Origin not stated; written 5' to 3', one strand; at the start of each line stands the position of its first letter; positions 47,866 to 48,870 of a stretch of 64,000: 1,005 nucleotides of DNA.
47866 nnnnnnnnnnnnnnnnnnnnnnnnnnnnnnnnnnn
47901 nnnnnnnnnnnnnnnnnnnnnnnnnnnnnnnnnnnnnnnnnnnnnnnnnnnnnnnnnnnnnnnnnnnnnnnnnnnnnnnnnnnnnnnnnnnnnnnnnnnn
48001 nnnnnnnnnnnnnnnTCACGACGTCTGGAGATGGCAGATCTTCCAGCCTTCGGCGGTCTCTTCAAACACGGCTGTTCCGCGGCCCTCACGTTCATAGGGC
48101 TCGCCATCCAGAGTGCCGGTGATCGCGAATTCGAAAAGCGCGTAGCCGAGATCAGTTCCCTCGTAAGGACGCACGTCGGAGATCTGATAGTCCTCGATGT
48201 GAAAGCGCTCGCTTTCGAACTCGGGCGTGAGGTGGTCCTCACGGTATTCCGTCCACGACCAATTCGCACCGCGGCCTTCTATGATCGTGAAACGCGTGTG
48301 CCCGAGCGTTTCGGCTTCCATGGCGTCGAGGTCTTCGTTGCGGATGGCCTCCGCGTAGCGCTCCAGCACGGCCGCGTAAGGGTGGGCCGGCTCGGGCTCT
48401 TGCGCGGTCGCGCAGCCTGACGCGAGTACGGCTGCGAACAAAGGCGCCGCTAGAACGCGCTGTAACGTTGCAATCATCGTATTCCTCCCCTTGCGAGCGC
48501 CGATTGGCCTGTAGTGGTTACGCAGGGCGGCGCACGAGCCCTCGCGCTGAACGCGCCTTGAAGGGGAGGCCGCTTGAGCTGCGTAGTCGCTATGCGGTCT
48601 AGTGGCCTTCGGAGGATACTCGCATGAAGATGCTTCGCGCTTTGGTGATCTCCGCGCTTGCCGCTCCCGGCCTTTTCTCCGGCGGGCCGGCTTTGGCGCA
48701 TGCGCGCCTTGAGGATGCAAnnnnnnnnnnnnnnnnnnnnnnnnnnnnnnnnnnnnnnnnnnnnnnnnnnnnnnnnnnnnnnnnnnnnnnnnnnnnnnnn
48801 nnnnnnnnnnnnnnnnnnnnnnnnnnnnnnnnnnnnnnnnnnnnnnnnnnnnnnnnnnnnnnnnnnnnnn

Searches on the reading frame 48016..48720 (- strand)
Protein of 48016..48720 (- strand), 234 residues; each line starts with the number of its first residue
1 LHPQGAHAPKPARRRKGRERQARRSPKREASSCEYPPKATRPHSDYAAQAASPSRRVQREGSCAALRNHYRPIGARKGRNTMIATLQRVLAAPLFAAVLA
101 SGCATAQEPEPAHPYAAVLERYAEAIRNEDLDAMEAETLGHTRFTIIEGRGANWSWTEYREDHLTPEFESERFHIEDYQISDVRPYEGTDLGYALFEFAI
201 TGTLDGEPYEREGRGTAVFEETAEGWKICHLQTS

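Call 73: search_protein_families(library=pfam, proteins=[window:48016-48720:-], max_evalue=0.00001)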
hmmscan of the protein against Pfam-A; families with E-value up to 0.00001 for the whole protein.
window:48016-48720:- (234 aa): 2 families
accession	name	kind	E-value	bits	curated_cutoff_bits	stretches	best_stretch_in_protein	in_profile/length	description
PF13474.12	SnoaL_3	-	2.5e-11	44.4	22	1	117-234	3-117/121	SnoaL-like domain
PF14534.12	DUF4440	-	2.4e-07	31.6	25.2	1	117-228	3-107/107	Domain of unknown function (DUF4440)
